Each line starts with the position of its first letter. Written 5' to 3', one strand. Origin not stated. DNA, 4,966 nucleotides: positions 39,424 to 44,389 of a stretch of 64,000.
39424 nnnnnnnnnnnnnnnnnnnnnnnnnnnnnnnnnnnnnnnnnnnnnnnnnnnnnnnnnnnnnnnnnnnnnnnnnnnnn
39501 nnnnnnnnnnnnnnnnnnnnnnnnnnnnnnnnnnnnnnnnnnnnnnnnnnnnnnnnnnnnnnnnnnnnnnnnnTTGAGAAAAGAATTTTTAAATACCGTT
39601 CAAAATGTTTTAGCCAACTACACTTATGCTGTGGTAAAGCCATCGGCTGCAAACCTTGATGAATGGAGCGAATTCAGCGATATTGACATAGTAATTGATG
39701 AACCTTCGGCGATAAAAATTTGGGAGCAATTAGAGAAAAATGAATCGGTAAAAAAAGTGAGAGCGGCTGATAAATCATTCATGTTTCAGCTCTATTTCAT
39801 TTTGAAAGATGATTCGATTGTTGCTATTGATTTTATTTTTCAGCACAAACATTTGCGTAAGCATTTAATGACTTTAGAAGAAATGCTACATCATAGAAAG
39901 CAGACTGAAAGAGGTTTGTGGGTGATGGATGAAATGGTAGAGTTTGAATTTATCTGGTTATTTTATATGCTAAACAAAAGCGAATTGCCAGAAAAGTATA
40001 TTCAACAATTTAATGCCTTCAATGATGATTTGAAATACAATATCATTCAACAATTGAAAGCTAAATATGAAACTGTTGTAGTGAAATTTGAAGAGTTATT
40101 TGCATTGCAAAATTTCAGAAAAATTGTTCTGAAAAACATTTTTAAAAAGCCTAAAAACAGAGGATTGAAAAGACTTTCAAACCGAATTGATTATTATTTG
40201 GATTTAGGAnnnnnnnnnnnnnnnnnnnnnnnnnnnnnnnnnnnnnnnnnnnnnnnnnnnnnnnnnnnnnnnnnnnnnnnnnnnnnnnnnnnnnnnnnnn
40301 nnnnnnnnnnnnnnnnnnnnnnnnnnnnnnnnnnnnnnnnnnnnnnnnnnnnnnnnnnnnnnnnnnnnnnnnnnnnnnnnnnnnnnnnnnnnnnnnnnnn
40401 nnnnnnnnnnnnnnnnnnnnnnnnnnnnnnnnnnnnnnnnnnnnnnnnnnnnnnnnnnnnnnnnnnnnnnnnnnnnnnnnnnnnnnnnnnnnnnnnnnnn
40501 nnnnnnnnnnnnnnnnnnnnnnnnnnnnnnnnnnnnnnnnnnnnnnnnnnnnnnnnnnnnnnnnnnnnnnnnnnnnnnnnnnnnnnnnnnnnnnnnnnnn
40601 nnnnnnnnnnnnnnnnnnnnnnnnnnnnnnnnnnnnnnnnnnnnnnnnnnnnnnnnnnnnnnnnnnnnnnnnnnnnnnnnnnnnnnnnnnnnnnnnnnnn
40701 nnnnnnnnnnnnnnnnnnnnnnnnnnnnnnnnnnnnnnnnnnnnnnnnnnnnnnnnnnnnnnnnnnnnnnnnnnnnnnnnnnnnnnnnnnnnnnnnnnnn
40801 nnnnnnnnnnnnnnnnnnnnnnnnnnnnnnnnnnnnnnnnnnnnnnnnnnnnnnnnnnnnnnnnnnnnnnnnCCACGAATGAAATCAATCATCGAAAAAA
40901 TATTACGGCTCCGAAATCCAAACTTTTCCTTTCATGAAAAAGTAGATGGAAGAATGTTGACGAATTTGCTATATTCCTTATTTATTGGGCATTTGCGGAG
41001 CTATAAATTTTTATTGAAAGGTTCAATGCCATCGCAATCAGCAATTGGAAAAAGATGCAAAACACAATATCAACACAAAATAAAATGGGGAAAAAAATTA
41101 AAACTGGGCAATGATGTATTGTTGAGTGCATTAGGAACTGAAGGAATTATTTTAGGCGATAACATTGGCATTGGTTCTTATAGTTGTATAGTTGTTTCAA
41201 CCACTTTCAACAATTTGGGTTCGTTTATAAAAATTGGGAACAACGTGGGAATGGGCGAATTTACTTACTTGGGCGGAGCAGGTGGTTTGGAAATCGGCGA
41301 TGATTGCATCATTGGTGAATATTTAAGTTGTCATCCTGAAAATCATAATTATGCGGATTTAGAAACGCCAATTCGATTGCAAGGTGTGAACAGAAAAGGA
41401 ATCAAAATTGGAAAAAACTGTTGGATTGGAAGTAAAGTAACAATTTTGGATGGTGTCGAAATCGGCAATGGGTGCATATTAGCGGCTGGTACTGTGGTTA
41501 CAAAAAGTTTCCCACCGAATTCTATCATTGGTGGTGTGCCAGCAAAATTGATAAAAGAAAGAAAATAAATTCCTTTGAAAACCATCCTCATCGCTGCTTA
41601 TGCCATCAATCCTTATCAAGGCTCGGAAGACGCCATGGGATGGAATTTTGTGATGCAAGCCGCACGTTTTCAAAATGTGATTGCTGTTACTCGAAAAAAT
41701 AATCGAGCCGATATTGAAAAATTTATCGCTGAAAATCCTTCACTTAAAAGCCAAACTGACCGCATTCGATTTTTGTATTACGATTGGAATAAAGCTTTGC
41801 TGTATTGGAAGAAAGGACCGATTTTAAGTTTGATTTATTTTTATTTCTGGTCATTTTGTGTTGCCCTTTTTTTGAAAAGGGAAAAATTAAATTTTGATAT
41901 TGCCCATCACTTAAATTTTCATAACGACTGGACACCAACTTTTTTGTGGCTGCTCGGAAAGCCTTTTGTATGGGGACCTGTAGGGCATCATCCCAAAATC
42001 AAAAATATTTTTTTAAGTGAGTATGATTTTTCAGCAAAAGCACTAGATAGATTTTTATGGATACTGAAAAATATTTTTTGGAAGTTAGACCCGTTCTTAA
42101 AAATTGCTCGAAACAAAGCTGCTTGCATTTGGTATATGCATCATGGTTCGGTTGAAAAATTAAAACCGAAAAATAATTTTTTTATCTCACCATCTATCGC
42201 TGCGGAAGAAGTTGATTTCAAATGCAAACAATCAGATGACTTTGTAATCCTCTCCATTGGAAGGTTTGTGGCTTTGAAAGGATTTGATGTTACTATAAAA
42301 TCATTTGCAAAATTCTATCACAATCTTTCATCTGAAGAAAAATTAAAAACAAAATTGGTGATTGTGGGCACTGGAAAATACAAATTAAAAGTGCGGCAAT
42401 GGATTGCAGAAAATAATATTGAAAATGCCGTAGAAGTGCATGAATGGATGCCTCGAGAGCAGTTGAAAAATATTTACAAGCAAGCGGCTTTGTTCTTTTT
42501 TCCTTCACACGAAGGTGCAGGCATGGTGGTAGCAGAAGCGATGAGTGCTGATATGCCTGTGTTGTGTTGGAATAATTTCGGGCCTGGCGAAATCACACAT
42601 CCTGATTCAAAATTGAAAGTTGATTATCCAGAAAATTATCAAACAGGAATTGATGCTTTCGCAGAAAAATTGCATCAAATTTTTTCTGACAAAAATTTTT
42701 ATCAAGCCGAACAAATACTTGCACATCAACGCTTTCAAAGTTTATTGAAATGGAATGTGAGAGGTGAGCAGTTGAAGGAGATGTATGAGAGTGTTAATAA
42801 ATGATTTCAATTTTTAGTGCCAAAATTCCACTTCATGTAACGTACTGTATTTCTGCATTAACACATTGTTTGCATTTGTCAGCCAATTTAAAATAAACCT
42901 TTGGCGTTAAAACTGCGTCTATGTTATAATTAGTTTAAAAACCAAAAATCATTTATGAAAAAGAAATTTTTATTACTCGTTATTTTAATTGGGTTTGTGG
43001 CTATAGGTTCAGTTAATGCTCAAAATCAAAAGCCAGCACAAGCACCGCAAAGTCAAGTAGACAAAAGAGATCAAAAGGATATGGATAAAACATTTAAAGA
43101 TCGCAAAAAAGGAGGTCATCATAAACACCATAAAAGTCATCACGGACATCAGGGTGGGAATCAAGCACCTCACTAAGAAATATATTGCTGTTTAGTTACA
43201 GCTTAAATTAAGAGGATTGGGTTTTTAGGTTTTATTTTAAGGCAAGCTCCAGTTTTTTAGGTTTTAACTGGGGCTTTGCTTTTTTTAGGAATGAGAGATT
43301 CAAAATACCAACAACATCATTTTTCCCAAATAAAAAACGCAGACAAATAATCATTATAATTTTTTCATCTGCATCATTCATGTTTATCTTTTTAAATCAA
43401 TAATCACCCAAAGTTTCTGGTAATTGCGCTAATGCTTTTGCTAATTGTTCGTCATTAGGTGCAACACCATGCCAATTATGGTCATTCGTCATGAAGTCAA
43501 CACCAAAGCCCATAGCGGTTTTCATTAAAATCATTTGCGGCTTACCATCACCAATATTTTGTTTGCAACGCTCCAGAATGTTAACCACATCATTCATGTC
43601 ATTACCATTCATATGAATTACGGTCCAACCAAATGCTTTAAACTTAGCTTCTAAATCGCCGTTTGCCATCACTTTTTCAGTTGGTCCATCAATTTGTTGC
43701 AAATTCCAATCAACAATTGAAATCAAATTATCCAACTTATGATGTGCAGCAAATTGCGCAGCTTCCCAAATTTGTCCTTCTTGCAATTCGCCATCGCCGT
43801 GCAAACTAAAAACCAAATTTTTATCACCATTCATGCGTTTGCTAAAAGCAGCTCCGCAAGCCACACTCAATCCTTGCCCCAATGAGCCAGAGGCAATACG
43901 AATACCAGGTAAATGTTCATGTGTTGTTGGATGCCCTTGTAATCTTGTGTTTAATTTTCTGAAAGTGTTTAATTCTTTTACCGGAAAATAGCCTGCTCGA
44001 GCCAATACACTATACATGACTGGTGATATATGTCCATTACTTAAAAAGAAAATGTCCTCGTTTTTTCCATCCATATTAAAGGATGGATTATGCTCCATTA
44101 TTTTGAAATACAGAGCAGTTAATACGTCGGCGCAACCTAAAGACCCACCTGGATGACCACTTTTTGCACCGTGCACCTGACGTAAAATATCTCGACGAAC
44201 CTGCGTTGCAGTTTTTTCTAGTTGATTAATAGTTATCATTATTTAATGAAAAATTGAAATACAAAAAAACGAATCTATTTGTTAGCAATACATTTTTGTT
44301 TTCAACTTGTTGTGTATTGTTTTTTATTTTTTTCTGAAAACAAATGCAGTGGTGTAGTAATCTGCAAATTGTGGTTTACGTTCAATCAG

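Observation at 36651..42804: Aspartate kinase translationally coupled to an uncharacterised phosphorylate/nucleotidylate/acetylate/glycosylate cassette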

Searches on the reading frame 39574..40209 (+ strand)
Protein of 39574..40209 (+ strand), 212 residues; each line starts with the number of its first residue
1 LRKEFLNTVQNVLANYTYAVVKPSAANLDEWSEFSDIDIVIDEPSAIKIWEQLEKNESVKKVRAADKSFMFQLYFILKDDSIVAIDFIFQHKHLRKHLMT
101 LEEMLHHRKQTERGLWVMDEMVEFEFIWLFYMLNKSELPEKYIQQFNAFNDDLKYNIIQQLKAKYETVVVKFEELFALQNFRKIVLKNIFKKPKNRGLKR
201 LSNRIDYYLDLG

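Call 43: search_solved_structures(query=A3, max_evalue=10, show_alignments=3)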
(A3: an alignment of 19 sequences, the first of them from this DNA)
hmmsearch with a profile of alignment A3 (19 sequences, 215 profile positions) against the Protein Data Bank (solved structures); distinct sequences matched with E-value up to 10: 1.
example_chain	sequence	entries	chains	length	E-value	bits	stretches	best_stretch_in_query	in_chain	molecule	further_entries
7xvi_A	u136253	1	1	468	0.038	16.8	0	142-199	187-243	PITG_15142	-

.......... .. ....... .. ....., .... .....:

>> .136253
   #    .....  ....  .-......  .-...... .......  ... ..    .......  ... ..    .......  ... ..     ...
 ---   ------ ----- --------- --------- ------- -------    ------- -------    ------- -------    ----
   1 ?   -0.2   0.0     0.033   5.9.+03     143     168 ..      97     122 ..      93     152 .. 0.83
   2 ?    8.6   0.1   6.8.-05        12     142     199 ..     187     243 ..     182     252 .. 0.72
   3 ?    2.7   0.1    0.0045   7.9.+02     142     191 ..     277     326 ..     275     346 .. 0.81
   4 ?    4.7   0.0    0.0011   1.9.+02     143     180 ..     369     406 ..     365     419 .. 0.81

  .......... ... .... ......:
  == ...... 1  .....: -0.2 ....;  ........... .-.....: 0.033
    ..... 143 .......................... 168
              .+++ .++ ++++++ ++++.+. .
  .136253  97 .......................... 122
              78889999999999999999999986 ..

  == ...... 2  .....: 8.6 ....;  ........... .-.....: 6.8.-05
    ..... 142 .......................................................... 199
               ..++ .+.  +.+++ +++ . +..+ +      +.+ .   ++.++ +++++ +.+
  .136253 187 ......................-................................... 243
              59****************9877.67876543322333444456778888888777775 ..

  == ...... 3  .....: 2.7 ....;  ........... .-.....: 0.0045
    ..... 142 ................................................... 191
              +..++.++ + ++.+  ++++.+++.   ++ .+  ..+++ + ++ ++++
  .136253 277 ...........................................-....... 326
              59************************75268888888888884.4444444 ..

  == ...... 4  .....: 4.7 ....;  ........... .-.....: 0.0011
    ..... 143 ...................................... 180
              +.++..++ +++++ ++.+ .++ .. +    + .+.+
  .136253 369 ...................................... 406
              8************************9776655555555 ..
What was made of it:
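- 39574..40209 (+): N-terminal domain of gene 4: a probable nucleotidyltransferase-fold (NTP_transf_5-like) domain plus a helical linker. There is no PDB sequence hit (call 43).
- Tried and rejected: Profile of the gene-4 N-terminal domain against PDB: only a spurious 0.038 hit (call 43).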

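Call 44: search_protein_families(library=pfam, alignment_id=A3, max_evalue=10)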
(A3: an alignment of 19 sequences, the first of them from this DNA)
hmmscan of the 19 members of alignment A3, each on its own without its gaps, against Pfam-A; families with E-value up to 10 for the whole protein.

A. member 1, seq(212 aa): 1 family
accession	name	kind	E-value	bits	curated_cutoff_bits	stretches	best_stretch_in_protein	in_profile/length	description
PF23942.1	DUF7277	-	3.2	9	27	1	27-102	12-85/87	Domain of unknown function (DUF7277)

B. families by the number of members that match (of 19 scanned): 16 families
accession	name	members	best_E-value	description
PF23942.1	DUF7277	7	0.0024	Domain of unknown function (DUF7277)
PF14907.12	NTP_transf_5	4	1.8e-05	Uncharacterised nucleotidyltransferase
PF24508.1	TXNDC16_N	1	0.0035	TXNDC16 N-terminal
PF13092.12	CENP-L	1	0.0051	Centromere protein L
PF12681.13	Glyoxalase_2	1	0.0053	Glyoxalase-like domain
PF12222.14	PNGaseA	1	0.012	Peptide N-acetyl-beta-D-glucosaminyl asparaginase amidase A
PF23659.1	UFL1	1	0.021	E3 UFM1-protein ligase 1-like domain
PF18218.6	Spa1_C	1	0.025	Lantibiotic immunity protein Spa1 C-terminal domain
PF12054.13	DUF3535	1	0.028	Domain of unknown function (DUF3535)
PF24931.1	ACT_ACR9_3rd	1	0.041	ACR9-like, ACT-like domain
PF07194.16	P2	1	0.075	P2 response regulator binding domain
PF18765.7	Polbeta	1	0.11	Polymerase beta, Nucleotidyltransferase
PF18373.7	Spectrin_2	1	0.14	Spectrin like domain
PF20939.2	MsrA_helical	1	0.18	Selenoprotein methionine sulfoxide reductase A, helical domain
PF18618.6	HP0268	1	0.22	HP0268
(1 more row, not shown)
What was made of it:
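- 39574..40209 (+): Four of 19 homologues hit PF14907 (best E-value 1.8e-5, call 44).
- On Pol-beta-type nucleotidyltransferase fold (PF14907 NTP_transf_5 / PF01909): Four of 19 homologues hit PF14907 (best E-value 1.8e-5) and one hits Polbeta at 0.11 (call 44).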

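Call 82: search_protein_representatives(protein=window:39574-40209:+)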
Query: 212 residues. Proteins with E-value up to 0.001 (for the whole library): 276; up to 1e-10: 98; up to 1e-30: 3. The best 150 are listed.
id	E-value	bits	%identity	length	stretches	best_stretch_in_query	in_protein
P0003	2.6e-123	425.7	92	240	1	1-212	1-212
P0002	2.8e-75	268.9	59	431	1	1-212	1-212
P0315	1.1e-40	156.0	40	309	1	2-210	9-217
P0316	1.1e-23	100.5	34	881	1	5-210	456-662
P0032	2.2e-20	89.8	29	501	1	1-210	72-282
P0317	9.9e-20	87.6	32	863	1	5-210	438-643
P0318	1.3e-19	87.2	29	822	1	2-210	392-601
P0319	8.9e-19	84.5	30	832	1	2-210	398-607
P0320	1.6e-18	83.6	28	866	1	5-192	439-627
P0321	3.8e-18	82.4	28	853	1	2-210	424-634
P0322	4.1e-17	79.1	34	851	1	2-210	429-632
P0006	5.1e-17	78.7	33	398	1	29-211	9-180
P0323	5.8e-17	78.6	29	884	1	2-210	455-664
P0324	7.0e-17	78.3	28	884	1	2-210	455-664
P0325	7.9e-17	78.1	30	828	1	12-211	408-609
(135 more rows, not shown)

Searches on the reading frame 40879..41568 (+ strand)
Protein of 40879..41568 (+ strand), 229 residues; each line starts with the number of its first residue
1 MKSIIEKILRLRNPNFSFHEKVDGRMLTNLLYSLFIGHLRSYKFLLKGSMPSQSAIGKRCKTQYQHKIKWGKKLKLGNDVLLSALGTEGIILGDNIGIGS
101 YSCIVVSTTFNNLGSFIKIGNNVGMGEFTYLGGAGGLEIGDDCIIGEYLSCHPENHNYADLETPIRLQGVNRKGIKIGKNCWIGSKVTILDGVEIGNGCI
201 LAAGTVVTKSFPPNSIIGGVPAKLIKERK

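Call 3: search_protein_families(library=pfam, proteins=[window:40879-41568:+], max_evalue=0.01)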
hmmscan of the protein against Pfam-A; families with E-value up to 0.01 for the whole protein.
window:40879-41568:+ (229 aa): 3 families
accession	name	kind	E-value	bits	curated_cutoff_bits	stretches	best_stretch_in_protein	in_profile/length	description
PF00132.30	Hexapep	-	8.2e-14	51.1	27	1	174-209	1-36/36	Bacterial transferase hexapeptide (six repeats)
PF14602.12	Hexapep_2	-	4.4e-10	39.5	27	1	175-209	2-34/34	Hexapeptide repeat of succinyl-transferase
PF25084.1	LbH_EIF2B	-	0.00028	21.3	54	0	179-210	71-102/105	EIF2B subunit epsilon LbH domain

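Call 4: search_protein_families(library=ncbifam, proteins=[window:40879-41568:+], max_evalue=0.01)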
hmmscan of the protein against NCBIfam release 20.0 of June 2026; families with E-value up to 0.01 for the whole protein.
window:40879-41568:+ (229 aa): 44 families (the best 25 are shown)
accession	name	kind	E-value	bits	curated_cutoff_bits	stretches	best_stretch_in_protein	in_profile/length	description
NF007240.0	PRK09677.1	equivalog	1.1e-25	90.2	243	1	116-228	65-184/192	putative lipopolysaccharide biosynthesis O-acetyl transferase WbbJ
NF007797.0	PRK10502.1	subfamily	2.9e-18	66.2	192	1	117-228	73-179/183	WcaF family extracellular polysaccharide biosynthesis acetyltransferase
TIGR03308.1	phn_thr-fam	hypoth_equivalog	1.1e-15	58.1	201.65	1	172-228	106-162/204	phosphonate metabolim protein, transferase hexapeptide repeat family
NF000311.1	Vat_ABCDEFH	equivalog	1.5e-15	57.3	300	1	174-228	110-164/201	Vat family streptogramin A O-acetyltransferase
NF000101.1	stregram_VatA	exception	5.1e-14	52.4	450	1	174-228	118-172/219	streptogramin A O-acetyltransferase Vat(A)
NF007499.0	PRK10092.1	equivalog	6.7e-14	52.1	314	1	138-227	95-182/183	maltose O-acetyltransferase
NF000097.1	stregram_VatC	exception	7.6e-14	52.1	425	1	162-228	106-172/212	streptogramin A O-acetyltransferase Vat(C)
NF058585.1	HptprglPActTf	PfamEq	7.8e-14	51.6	300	1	175-228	107-160/172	heptaprenylglyceryl phosphate O-acetyltransferase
NF007076.0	PRK09527.1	equivalog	8.6e-14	51.4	347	1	174-227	131-184/203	galactoside O-acetyltransferase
TIGR04008.1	WcaF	equivalog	2.9e-13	50.1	326.3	1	119-228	74-178/180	colanic acid biosynthesis acetyltransferase WcaF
NF000147.1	stregram_VatF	exception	1.6e-12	47.4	400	1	172-228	118-174/221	streptogramin A O-acetyltransferase Vat(F)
TIGR03532.1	DapD_Ac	equivalog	1.8e-12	47.4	231.75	1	169-227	155-213/231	2,3,4,5-tetrahydropyridine-2,6-dicarboxylate N-acetyltransferase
NF000504.1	stregram_VatH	exception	3.7e-12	46.6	475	1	174-228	116-171/216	streptogramin A O-acetyltransferase Vat(H)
NF033468.1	stregram_VatI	exception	4.6e-12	46.1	415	1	173-228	110-166/208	streptogramin A O-acetyltransferase Vat(I)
TIGR03570.1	NeuD_NnaD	subfamily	7.5e-12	45.3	160.8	1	174-223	153-202/202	NeuD/PglB/VioB family sugar acetyltransferase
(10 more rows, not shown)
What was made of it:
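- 40879..41568 (+): Left-handed beta-helix (hexapeptide) sugar O-acetyltransferase of the WbbJ/WcaF type. NF007240 WbbJ scores 90 bits, below its 243-bit cut-off (calls 3, 4).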

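Call 71: search_protein_families(library=padloc, proteins=[window:40879-41568:+], max_evalue=0.01)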
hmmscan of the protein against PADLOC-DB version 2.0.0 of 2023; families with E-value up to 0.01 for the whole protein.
window:40879-41568:+ (229 aa): 0 families

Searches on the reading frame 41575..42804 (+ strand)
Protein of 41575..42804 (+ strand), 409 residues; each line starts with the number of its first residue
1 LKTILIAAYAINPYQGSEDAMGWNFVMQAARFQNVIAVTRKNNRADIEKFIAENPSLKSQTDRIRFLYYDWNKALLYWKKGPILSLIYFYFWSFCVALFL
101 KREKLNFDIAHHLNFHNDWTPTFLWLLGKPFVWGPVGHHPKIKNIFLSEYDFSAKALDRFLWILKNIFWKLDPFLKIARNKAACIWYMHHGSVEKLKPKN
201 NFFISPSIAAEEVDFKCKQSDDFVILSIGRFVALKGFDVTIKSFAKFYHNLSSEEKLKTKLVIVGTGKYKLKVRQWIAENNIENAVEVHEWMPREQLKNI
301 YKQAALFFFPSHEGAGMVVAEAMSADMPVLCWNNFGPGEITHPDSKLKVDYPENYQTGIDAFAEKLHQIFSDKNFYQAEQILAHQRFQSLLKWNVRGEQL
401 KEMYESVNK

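Call 3: search_protein_families(library=pfam, proteins=[window:41575-42804:+], max_evalue=0.01)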
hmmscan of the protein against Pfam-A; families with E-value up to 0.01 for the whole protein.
window:41575-42804:+ (409 aa): 3 families
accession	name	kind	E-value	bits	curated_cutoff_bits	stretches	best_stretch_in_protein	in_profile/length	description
PF00534.26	Glycos_transf_1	-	6.4e-27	94.6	26.4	1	218-375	11-161/172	Glycosyl transferases group 1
PF13692.12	Glyco_trans_1_4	-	2.2e-19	70.6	27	1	223-371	2-141/142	Glycosyl transferases group 1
PF20706.3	GT4-conflict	-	1.1e-10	41.5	26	1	215-341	190-320/385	Family 4 Glycosyltransferase in conflict systems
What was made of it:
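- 41575..42804 (+): GT4-family glycosyltransferase. Glycos_transf_1, 95 bits (call 3).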

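Call 4: search_protein_families(library=ncbifam, proteins=[window:41575-42804:+], max_evalue=0.01)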
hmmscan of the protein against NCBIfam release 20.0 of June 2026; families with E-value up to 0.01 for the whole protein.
window:41575-42804:+ (409 aa): 24 families
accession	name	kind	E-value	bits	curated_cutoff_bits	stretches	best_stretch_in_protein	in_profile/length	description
NF041879.1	EPS_EpsH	equivalog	5.3e-15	55.1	800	1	73-405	80-414/431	exopolysaccharide biosynthesis glycosyltransferase EpsH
TIGR03088.1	stp2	hypoth_equivalog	4.3e-12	45.8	409.05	1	216-405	188-371/374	TIGR03088 family PEP-CTERM/XrtA system glycosyltransferase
NF007396.0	PRK09922.1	equivalog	3e-11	42.8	385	1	242-381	197-335/361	lipopolysaccharide 1,6-galactosyltransferase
TIGR04157.1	glyco_rSAM_CFB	subfamily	2.9e-10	39.7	400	1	220-404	225-406/406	TIGR04157 family glycosyltransferase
NF041876.1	EPS_EpsE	equivalog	4.3e-10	39.4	400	1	218-343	210-336/389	exopolysaccharide biosynthesis GT4 family glycosyltransferase EpsE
TIGR03999.1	thiol_BshA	equivalog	5.4e-10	38.7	273.7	1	219-407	196-373/375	N-acetyl-alpha-D-glucosaminyl L-malate synthase BshA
NF047880.1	glyco_SdgA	exception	1.1e-09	37.4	800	1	207-376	300-460/488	serine-aspartate repeat adhesin O-glycosyltransferase SdgA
TIGR03449.1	mycothiol_MshA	equivalog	2.1e-09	36.8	462.5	1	220-407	218-403/406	D-inositol-3-phosphate glycosyltransferase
NF053513.1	Gtran_IagA_BgsA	equivalog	7.1e-09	35.1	460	1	215-407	155-331/333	LTA glycolipid anchor biosynthesis glycosyltransferase, IagA/BgsA family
NF038298.1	EPS_HpsO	equivalog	2.9e-08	32.9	575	1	219-379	198-359/388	hormogonium polysaccharide biosynthesis glycosyltransferase HpsO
NF038295.1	EPS_HpsP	equivalog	4.7e-08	32.4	550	1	220-406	205-386/388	hormogonium polysaccharide biosynthesis glycosyltransferase HpsP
TIGR02149.1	glgA_Coryne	subfamily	5.8e-08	32.3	302.4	1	249-407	227-390/391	glycogen synthase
NF047684.1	TeichurnBiosyTuaC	equivalog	1.7e-07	30.5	550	1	221-408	218-390/391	teichuronic acid biosynthesis protein TuaC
TIGR04005.1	wcaL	equivalog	2e-06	27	537.6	1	223-373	223-370/406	colanic acid biosynthesis glycosyltransferase WcaL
NF049988.1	MGlcDAGSynMgs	equivalog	5e-06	26.1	400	1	219-330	210-317/398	alpha-monoglucosyldiacylglycerol synthase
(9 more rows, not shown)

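Call 71: search_protein_families(library=padloc, proteins=[window:41575-42804:+], max_evalue=0.01)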
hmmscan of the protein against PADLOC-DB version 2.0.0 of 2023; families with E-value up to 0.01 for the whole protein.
window:41575-42804:+ (409 aa): 0 families

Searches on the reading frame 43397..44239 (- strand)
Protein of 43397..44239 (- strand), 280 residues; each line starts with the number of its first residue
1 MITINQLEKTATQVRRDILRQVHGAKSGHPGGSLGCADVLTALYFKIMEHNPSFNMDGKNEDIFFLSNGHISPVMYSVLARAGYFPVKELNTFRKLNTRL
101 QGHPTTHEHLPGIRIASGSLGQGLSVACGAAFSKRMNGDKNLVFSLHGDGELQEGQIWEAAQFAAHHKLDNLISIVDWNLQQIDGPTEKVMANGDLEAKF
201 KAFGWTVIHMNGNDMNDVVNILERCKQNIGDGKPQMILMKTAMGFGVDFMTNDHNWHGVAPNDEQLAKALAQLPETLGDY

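Call 21: search_protein_families(library=pfam, proteins=[window:43397-44239:-], max_evalue=0.001)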
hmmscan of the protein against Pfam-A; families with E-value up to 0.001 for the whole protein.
window:43397-44239:- (280 aa): 4 families
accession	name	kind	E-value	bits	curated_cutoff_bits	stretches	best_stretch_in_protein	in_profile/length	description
PF00456.26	Transketolase_N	-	1.9e-52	178.8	22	1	12-269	7-271/334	Transketolase, thiamine diphosphate binding domain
PF00676.26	E1_dh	-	2e-12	47.1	22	1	113-223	96-205/300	Dehydrogenase E1 component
PF13292.11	DXP_synthase_N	-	6e-10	39.3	21.2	1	3-183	14-175/274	1-deoxy-D-xylulose-5-phosphate synthase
PF09364.15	XFP_N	-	4.6e-07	29.4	23.7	1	109-220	131-242/364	XFP N-terminal domain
